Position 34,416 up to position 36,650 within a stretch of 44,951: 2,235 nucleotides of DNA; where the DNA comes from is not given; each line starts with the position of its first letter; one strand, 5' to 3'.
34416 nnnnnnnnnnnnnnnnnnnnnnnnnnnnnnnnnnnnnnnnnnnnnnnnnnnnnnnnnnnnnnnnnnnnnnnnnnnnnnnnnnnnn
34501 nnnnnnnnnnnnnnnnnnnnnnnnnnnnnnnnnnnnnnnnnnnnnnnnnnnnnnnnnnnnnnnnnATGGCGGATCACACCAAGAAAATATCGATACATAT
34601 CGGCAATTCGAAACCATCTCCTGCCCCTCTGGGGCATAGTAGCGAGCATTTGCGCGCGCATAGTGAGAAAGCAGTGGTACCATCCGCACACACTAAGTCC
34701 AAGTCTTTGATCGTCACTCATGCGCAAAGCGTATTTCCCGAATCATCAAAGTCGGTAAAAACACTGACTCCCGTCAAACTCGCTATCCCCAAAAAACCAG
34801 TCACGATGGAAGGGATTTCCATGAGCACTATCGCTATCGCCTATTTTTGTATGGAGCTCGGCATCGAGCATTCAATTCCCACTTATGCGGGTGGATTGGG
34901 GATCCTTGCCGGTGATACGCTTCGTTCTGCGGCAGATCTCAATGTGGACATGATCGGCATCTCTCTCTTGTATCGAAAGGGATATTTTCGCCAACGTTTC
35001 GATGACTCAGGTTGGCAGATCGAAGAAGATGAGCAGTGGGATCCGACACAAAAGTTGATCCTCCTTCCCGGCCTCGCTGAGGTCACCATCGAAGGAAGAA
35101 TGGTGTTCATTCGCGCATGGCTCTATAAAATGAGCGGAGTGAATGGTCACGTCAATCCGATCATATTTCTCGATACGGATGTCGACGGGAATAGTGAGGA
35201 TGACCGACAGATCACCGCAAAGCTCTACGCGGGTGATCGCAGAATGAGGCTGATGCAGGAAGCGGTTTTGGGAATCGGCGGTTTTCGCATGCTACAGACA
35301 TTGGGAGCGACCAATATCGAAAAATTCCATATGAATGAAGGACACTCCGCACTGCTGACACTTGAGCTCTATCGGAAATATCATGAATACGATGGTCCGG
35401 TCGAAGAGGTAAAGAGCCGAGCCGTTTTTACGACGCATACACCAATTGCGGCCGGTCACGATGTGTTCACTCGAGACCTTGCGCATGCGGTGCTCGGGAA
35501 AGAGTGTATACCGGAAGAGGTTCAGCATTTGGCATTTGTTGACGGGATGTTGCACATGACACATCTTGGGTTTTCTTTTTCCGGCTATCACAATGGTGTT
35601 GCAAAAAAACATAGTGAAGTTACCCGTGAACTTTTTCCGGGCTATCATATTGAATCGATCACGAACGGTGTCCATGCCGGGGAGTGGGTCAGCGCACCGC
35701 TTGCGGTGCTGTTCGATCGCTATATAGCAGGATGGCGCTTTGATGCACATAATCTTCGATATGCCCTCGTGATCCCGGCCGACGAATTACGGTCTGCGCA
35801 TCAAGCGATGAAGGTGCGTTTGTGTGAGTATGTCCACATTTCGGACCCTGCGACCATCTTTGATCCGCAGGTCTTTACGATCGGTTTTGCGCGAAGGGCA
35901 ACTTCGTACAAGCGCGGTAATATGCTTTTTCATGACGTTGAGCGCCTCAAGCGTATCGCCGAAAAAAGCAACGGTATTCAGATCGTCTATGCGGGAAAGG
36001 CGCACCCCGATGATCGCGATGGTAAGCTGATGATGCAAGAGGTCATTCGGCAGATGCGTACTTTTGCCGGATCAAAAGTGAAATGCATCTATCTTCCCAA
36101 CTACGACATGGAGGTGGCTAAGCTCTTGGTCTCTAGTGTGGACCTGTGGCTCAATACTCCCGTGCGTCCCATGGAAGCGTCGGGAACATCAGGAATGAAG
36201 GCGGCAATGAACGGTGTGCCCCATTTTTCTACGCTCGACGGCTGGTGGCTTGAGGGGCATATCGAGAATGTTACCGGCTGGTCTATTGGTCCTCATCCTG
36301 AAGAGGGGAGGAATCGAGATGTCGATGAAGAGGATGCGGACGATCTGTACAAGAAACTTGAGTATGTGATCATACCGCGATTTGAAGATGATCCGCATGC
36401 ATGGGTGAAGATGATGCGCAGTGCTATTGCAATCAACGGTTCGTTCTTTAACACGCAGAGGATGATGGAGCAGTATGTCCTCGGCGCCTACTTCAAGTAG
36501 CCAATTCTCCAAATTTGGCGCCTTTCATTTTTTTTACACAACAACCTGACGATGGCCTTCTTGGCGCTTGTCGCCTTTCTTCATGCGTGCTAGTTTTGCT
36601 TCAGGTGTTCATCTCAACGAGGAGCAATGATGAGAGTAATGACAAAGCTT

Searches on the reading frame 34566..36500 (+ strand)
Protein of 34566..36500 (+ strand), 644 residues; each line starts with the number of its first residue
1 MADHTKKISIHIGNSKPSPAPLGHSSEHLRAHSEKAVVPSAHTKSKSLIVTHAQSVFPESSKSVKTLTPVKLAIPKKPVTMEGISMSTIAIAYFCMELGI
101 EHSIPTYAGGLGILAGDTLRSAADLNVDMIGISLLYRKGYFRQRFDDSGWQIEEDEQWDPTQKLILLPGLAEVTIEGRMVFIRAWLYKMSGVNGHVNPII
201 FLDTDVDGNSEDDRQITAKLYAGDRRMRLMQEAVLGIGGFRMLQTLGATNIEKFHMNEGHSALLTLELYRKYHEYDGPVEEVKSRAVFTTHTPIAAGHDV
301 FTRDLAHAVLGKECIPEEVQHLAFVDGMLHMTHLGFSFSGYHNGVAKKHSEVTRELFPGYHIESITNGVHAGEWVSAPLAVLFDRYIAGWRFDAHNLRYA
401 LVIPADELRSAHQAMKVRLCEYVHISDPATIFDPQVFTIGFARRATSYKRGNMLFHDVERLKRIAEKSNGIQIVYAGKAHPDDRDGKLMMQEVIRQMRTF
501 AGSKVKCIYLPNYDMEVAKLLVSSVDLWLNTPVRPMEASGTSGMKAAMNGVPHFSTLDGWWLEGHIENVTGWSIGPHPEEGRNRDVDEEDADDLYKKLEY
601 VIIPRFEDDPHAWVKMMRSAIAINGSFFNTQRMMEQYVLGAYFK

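Call 8: search_protein_families(library=pfam, proteins=[window:34566-36500:+])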
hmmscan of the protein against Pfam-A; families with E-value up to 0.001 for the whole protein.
window:34566-36500:+ (644 aa): 1 family
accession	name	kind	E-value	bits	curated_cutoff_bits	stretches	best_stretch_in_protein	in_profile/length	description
PF00343.26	Phosphorylase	-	7.4e-29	101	27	2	318-562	309-582/713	Carbohydrate phosphorylase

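Call 16: find_encoding_contigs(protein=window:34566-36500:+, flank=3000, max_places=10)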
Protein window:34566-36500:+ (644 aa): 12 contigs read that carry it; 5 places shown.
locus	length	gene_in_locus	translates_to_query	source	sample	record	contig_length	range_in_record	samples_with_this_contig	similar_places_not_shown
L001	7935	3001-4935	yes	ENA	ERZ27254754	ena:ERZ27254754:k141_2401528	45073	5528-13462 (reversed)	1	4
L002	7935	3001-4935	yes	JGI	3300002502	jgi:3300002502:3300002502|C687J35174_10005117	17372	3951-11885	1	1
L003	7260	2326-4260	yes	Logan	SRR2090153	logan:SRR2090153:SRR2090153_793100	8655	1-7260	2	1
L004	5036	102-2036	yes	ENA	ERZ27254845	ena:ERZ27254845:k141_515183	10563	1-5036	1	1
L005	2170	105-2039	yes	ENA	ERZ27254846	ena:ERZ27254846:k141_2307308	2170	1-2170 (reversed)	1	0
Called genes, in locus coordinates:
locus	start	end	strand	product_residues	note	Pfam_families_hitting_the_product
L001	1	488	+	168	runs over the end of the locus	-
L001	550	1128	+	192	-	-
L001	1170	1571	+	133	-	-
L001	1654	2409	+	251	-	PF03372:Exo_endo_phos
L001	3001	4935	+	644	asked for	PF00343:Phosphorylase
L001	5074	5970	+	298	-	PF08242:Methyltransf_12 (faint), PF13847:Methyltransf_31 (weak), PF13649:Methyltransf_25 (faint)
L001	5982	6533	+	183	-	PF02643:DUF192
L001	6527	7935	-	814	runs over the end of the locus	PF01564:Spermine_synth, PF04389:Peptidase_M28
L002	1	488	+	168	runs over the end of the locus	-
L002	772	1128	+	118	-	-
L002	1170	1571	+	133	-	-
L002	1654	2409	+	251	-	PF03372:Exo_endo_phos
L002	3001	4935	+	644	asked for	PF00343:Phosphorylase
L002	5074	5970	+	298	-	PF08242:Methyltransf_12 (faint), PF13847:Methyltransf_31 (weak), PF13649:Methyltransf_25 (faint)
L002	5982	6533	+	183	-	PF02643:DUF192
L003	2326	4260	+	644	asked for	PF00343:Phosphorylase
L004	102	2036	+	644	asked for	PF00343:Phosphorylase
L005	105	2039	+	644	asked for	PF00343:Phosphorylase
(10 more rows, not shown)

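Call 18: find_homologous_proteins(query=window:34566-36500:+, max_evalue=1e-30)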
Query window:34566-36500:+ (644 aa): 8000 proteins with E <= 1e-30 among 8000 candidates; the best 120 are listed.
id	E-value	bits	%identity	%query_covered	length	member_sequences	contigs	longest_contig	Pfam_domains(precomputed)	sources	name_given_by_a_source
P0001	0.0e+0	1495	100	100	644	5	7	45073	PF00343.27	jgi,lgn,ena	-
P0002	0.0e+0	1176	78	100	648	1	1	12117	PF00343.27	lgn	-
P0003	0.0e+0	1135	75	100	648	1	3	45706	PF00343.27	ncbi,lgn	-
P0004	0.0e+0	1055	75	91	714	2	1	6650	PF00343.27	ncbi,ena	-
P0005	0.0e+0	1017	71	94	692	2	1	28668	PF00343.27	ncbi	-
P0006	1.3e-291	987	67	100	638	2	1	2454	PF00343.27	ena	-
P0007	4.8e-282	955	67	94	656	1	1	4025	PF00343.27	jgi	jgi:starch phosphorylase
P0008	1.1e-281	954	68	90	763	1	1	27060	PF00343.27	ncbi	-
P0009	4.5e-278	942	65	93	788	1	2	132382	PF00343.27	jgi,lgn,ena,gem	-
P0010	2.6e-272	923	63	100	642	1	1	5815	PF00343.27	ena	-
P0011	4.2e-272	922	63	100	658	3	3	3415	PF00343.27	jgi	-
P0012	5.7e-271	919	63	100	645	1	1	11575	PF00343.27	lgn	-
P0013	6.8e-270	915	62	100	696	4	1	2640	PF00343.27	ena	-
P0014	7.6e-270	915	67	91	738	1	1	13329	PF00343.27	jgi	jgi:glycogen phosphorylase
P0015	2.6e-267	907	61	100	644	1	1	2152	PF00343.27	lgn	-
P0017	9.5e-266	901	67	90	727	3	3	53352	PF00343.27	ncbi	-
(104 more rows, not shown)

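Call 19: find_encoding_contigs(protein=P0002, flank=4000, max_places=3)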
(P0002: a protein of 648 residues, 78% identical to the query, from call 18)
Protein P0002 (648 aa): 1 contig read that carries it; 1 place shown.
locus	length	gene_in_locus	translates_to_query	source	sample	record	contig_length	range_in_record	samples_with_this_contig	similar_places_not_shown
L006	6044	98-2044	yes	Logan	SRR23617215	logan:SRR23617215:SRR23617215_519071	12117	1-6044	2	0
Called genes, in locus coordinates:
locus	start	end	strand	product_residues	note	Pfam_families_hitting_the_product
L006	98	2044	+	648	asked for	PF00343:Phosphorylase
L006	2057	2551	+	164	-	PF02643:DUF192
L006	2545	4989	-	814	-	PF01564:Spermine_synth (weak), PF04389:Peptidase_M28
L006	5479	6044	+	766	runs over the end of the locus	PF03477:ATP-cone, PF17975:RNR_Alpha, PF21995:RNR-II_ins_dom (faint), PF02867:Ribonuc_red_lgC (faint)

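Call 20: find_encoding_contigs(protein=P0003, flank=4000, max_places=3)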
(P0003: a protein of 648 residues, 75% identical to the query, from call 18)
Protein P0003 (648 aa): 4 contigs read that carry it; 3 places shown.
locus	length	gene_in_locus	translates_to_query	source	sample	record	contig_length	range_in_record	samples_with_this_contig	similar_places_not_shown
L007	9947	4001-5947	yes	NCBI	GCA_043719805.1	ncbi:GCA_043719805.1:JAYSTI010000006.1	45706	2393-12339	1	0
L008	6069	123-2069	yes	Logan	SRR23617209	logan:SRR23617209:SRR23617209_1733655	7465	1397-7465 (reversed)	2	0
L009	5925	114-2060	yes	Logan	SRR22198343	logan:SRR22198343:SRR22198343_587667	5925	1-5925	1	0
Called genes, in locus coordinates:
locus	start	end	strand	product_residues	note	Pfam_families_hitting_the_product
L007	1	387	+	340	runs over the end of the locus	PF16868:NMT1_3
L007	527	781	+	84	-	-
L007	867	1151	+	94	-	PF01035:DNA_binding_1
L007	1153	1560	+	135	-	PF09945:DUF2177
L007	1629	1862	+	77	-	-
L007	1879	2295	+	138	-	-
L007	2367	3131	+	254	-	PF03372:Exo_endo_phos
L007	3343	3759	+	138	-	-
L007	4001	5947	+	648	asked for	PF00343:Phosphorylase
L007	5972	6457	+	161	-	PF02643:DUF192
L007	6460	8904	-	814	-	PF01564:Spermine_synth, PF04389:Peptidase_M28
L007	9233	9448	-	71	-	-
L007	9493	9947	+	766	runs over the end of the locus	PF03477:ATP-cone, PF17975:RNR_Alpha, PF21995:RNR-II_ins_dom (faint), PF02867:Ribonuc_red_lgC (faint)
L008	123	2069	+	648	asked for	PF00343:Phosphorylase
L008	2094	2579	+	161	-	PF02643:DUF192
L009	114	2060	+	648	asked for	PF00343:Phosphorylase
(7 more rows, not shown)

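Call 21: find_encoding_contigs(protein=P0005, flank=4000, max_places=3)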
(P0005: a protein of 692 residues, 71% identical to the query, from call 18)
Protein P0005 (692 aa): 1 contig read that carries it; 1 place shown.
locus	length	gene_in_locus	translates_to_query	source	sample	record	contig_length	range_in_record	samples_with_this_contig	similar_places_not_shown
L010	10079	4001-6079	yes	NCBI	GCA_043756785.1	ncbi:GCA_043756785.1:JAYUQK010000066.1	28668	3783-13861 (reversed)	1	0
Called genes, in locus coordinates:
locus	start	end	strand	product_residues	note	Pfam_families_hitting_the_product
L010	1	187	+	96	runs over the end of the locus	PF01035:DNA_binding_1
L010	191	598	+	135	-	PF09945:DUF2177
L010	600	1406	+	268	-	PF06966:DUF1295, PF02544:Steroid_dh, PF04191:PEMT (weak)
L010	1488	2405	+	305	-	PF00005:ABC_tran, PF13304:AAA_21 (weak)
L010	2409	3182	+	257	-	PF01061:ABC2_membrane, PF12698:ABC2_membrane_3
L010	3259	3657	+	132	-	-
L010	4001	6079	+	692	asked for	PF00343:Phosphorylase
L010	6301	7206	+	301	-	PF13649:Methyltransf_25 (faint)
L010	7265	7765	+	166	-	PF02643:DUF192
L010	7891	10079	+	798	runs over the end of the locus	PF02867:Ribonuc_red_lgC (faint), PF03477:ATP-cone, PF17975:RNR_Alpha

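Call 28: find_related_loci(query=window:34566-36500:+, collection=genome_contigs, flank=2500)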
Query window:34566-36500:+ (644 aa) in genome_contigs; peptide patterns used: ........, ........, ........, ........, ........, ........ (x = any residue, [..] = any of these).
16 stretches matched a pattern; 3 encode a relative of the query (tblastn E <= 1e-3); 3 distinct loci.
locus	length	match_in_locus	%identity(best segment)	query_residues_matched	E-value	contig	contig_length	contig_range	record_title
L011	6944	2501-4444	75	1-644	0e+0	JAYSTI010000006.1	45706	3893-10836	MAG: Candidatus Lloydbacteria bacterium isolate GFS_12411 GFS_12411_5, whole genome shotgun sequence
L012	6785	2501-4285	35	89-637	3e-100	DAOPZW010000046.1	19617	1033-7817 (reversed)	MAG TPA_asm: Elusimicrobiales bacterium isolate AMR_MDS_1278 NODE_2885_length_19617_cov_4.178714, whole genome shotgun s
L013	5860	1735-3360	44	84-642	9e-136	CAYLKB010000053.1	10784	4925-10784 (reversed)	MAG TPA_asm: uncultured Methanosarcinales archaeon isolate SRP141376_co5_31 genome assembly, contig: NODE_15134_length_1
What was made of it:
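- Tried and rejected: Genome-collection scan with glgP (call 28).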

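Call 29: find_encoding_contigs(protein=P0004, flank=2500, max_places=2)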
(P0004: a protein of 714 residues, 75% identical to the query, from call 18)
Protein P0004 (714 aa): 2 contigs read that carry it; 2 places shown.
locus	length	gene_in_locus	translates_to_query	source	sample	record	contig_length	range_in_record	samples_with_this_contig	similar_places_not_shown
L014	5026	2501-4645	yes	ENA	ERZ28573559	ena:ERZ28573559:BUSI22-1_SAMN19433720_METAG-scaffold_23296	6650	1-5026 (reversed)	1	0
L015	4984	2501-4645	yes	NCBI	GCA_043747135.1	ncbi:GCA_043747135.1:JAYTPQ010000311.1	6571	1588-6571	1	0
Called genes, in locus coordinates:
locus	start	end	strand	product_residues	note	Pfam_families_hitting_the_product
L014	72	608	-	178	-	PF00578:AhpC-TSA, PF08534:Redoxin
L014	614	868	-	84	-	PF02583:Trns_repr_metal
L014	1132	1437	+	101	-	-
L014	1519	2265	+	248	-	PF03372:Exo_endo_phos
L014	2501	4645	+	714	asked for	PF00343:Phosphorylase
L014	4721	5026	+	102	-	?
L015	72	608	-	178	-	PF00578:AhpC-TSA, PF08534:Redoxin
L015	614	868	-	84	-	PF02583:Trns_repr_metal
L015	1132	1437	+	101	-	-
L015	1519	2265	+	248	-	PF03372:Exo_endo_phos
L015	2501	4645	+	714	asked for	PF00343:Phosphorylase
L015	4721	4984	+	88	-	?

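Call 30: find_encoding_contigs(protein=P0008, flank=2500, max_places=2)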
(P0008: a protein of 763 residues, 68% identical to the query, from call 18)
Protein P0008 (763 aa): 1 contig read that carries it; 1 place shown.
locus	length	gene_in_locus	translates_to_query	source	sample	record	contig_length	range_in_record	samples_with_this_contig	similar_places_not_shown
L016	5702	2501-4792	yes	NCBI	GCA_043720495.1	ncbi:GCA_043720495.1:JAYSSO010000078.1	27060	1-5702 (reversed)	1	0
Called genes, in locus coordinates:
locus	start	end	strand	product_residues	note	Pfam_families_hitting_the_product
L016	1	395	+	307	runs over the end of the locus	PF00005:ABC_tran, PF13304:AAA_21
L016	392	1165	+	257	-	PF01061:ABC2_membrane, PF12698:ABC2_membrane_3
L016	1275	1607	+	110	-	-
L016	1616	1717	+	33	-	-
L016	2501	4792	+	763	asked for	PF00343:Phosphorylase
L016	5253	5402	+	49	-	-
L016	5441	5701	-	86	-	?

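Call 31: find_encoding_contigs(protein=P0009, flank=2500, max_places=2)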
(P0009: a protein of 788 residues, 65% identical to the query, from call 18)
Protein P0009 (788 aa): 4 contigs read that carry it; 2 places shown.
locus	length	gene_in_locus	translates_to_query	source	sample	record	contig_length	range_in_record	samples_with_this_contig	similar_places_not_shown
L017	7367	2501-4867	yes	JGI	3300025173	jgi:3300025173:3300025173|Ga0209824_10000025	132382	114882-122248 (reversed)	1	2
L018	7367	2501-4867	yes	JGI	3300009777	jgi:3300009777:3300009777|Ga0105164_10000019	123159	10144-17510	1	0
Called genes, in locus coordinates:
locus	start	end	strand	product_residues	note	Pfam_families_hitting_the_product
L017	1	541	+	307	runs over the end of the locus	PF00005:ABC_tran, PF13304:AAA_21 (weak)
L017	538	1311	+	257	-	PF01061:ABC2_membrane, PF12698:ABC2_membrane_3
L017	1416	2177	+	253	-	PF03372:Exo_endo_phos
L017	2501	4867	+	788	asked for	PF00343:Phosphorylase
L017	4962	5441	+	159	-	PF02643:DUF192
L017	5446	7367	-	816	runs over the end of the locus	PF01564:Spermine_synth, PF04389:Peptidase_M28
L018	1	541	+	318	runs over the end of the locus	PF00005:ABC_tran, PF13175:AAA_15 (faint), PF13304:AAA_21 (weak)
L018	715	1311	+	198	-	PF01061:ABC2_membrane, PF12698:ABC2_membrane_3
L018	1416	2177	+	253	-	PF03372:Exo_endo_phos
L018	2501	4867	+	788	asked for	PF00343:Phosphorylase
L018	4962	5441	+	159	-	PF02643:DUF192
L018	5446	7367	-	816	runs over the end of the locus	PF01564:Spermine_synth, PF04389:Peptidase_M28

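Call 32: find_encoding_contigs(protein=P0017, flank=2500, max_places=2)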
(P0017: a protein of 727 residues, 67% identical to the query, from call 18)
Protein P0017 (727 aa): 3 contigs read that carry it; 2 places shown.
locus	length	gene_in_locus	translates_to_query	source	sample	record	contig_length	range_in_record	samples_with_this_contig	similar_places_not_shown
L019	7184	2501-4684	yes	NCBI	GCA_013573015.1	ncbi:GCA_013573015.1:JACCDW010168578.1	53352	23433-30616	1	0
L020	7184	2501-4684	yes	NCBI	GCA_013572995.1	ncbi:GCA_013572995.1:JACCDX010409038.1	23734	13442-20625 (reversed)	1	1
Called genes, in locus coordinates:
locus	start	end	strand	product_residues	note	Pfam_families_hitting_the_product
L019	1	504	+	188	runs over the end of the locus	PF09351:DUF1993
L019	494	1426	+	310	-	PF00005:ABC_tran, PF13304:AAA_21 (weak)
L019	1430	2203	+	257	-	PF01061:ABC2_membrane, PF12698:ABC2_membrane_3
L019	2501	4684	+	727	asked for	PF00343:Phosphorylase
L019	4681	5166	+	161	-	PF02643:DUF192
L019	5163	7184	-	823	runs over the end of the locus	PF01564:Spermine_synth, PF04389:Peptidase_M28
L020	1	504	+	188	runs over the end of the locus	PF09351:DUF1993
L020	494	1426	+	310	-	PF00005:ABC_tran, PF13304:AAA_21 (weak)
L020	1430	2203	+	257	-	PF01061:ABC2_membrane, PF12698:ABC2_membrane_3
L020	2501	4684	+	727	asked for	PF00343:Phosphorylase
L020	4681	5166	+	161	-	PF02643:DUF192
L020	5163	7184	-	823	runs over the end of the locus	PF01564:Spermine_synth, PF04389:Peptidase_M28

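Call 39: search_protein_families(library=pfam, proteins=[L007:3343-3759:+, L010:3259-3657:+], max_evalue=0.1)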
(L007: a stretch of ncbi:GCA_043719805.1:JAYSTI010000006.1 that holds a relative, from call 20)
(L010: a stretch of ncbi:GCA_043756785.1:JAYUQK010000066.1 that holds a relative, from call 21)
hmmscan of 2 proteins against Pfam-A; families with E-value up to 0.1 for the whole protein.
L007:3343-3759:+ (138 aa): 0 families

L010:3259-3657:+ (132 aa): 0 families

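Call 45: find_homologous_proteins(query=L007:3343-3756:+, max_evalue=0.001)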
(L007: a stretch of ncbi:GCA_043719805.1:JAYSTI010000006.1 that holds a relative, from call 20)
Query L007:3343-3756:+ (138 aa): 1 proteins with E <= 0.001 among 29 candidates.
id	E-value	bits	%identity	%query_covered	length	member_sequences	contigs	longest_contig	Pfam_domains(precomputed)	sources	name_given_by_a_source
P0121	4.2e-89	314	100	100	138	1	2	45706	-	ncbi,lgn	-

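Call 87: search_protein_families(library=pfam, proteins=[L016:5441-5701:-, L016:5253-5402:+], max_evalue=0.1)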
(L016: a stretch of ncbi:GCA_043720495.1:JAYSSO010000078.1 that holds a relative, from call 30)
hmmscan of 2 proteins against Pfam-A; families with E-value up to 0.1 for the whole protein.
L016:5441-5701:- (86 aa): 2 families
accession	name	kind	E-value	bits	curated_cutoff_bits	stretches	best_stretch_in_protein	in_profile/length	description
PF13359.12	DDE_Tnp_4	-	1.8e-10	41.1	24.8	1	2-78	84-157/158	DDE superfamily endonuclease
PF01609.27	DDE_Tnp_1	-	0.0036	17.5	23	1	16-71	122-193/200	Transposase DDE domain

L016:5253-5402:+ (49 aa): 0 families

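Call 95: search_protein_families(library=pfam, proteins=[L016:1218-1607:+], max_evalue=0.1)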
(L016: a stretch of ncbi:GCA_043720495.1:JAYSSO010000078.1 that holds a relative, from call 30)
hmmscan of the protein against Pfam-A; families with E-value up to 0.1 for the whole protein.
L016:1218-1607:+ (129 aa): 0 families
